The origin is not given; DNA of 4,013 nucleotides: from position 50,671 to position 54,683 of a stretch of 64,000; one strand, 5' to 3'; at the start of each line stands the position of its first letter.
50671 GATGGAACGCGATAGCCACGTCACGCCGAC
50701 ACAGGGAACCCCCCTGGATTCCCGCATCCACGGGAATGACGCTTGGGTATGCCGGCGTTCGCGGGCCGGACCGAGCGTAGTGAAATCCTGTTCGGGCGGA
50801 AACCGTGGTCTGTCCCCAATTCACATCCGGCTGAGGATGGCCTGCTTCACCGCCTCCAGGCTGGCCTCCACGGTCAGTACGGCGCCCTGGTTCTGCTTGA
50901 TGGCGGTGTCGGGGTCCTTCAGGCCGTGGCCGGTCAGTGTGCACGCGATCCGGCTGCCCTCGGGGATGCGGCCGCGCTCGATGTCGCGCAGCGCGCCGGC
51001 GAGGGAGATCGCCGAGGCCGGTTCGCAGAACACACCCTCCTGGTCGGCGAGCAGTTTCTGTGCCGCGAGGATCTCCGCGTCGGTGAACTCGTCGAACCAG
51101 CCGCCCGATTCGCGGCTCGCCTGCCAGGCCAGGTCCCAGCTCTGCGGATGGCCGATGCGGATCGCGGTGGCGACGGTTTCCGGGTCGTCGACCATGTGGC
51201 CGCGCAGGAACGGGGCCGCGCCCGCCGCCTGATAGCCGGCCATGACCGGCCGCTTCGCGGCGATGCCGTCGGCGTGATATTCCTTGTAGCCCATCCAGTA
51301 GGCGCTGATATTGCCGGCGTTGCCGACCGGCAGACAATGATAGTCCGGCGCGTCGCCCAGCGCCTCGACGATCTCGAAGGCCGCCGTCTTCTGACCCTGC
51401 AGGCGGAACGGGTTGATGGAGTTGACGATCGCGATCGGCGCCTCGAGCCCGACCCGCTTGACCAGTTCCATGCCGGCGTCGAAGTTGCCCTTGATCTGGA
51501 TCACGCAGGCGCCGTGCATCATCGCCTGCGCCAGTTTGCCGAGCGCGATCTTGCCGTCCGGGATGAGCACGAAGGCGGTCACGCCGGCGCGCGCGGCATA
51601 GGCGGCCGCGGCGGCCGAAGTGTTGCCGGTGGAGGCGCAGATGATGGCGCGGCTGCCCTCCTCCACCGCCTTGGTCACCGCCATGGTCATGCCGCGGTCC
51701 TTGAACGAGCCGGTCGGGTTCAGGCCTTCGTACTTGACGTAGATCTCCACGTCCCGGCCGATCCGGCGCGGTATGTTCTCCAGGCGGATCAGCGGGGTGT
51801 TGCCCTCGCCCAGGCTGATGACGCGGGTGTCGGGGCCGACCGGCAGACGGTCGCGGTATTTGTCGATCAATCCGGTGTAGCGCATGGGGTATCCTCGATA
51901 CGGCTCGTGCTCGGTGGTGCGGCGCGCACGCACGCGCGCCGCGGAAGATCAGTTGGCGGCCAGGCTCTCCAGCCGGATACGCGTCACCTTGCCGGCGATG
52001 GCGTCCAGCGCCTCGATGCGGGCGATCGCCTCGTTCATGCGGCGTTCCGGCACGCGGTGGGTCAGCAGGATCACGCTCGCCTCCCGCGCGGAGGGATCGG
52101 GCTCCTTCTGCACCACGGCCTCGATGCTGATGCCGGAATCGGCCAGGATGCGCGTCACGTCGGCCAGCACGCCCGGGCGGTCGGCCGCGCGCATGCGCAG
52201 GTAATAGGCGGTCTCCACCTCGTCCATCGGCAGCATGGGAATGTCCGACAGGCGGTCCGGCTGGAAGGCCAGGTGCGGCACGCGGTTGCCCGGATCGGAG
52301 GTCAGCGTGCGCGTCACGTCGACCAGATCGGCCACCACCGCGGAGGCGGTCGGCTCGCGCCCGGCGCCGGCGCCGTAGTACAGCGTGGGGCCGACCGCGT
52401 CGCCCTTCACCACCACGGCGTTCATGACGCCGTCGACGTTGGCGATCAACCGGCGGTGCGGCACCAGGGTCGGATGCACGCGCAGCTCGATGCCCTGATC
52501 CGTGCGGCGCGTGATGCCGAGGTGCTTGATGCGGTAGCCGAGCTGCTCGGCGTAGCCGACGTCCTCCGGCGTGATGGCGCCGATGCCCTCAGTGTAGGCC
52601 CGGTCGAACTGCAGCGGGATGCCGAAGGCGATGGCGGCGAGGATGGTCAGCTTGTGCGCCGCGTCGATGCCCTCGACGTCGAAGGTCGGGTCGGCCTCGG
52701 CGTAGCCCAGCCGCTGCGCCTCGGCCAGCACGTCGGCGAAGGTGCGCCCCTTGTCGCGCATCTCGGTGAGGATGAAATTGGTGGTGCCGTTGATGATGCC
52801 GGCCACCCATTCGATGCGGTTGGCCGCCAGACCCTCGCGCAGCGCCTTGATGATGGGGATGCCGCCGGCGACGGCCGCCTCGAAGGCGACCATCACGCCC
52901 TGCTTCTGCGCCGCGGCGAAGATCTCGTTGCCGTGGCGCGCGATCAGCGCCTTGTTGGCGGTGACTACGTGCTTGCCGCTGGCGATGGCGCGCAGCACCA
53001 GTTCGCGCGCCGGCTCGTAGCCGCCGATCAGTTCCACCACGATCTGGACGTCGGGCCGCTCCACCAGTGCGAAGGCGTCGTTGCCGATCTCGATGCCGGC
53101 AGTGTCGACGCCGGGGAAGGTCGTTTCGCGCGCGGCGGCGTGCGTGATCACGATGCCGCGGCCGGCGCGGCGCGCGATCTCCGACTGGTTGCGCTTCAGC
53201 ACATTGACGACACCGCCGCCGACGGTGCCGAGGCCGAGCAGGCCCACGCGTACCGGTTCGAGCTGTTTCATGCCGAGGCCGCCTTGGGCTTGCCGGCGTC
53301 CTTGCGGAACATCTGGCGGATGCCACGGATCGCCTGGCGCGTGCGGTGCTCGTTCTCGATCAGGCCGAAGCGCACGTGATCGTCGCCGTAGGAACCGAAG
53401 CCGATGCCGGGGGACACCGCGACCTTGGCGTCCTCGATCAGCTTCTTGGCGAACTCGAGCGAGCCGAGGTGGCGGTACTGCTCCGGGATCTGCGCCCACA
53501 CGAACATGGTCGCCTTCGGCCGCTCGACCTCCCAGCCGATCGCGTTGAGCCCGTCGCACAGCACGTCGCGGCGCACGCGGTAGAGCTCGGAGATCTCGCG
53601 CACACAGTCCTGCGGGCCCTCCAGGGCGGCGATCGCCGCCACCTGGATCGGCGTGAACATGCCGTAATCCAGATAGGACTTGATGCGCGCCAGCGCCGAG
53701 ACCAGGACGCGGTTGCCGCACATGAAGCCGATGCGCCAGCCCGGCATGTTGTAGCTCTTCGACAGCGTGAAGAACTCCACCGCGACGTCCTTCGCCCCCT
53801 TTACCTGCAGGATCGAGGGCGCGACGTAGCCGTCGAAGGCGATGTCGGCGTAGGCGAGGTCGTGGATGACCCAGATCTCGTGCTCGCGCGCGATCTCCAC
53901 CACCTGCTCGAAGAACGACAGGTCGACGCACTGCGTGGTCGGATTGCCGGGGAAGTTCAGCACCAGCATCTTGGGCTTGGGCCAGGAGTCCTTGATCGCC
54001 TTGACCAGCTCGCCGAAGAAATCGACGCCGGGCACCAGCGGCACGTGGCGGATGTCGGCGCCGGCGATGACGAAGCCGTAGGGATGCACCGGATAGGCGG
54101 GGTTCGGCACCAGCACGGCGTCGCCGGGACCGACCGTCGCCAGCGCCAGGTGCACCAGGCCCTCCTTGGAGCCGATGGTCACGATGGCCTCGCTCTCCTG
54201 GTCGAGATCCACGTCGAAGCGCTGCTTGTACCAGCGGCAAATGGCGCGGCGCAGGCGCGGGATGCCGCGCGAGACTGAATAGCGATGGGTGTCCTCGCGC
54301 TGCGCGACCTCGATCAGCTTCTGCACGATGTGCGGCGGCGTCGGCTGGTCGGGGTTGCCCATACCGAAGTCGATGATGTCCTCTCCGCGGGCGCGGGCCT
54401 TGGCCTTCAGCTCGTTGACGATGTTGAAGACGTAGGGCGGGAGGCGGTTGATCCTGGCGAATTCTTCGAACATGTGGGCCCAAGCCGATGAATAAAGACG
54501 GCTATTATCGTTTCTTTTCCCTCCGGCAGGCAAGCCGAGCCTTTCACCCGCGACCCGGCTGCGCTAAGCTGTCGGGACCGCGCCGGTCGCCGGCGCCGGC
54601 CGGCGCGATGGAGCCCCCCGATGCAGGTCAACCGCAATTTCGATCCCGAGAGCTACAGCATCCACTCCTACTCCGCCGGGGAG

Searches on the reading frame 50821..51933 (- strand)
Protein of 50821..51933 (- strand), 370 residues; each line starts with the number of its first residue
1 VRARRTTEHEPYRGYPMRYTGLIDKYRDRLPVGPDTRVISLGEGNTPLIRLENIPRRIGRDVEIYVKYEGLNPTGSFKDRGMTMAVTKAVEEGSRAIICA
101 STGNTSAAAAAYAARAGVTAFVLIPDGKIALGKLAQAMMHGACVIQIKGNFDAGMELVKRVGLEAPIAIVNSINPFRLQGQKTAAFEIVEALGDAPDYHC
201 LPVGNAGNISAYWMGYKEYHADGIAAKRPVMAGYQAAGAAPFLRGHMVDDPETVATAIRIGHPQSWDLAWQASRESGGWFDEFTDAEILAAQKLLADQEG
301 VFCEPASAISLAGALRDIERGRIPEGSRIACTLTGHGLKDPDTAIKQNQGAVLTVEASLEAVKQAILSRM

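Call 84: search_protein_families(library=pfam, proteins=[window:50821-51933:-], max_evalue=0.00001)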
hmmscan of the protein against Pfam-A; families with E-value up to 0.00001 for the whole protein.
window:50821-51933:- (370 aa): 1 family
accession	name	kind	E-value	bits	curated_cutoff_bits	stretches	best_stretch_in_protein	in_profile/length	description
PF00291.31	PALP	-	3.1e-71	240.5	35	1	39-335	1-295/295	Pyridoxal-phosphate dependent enzyme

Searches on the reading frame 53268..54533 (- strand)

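Call 84: search_protein_families(library=pfam, proteins=[window:53268-54533:-], max_evalue=0.00001)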
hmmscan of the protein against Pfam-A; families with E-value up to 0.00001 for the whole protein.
window:53268-54533:- (421 aa): 1 family
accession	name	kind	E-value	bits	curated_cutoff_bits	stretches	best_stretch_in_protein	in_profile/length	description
PF00155.27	Aminotran_1_2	-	7.4e-61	206.8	19.7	1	52-391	2-346/361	Aminotransferase class I and II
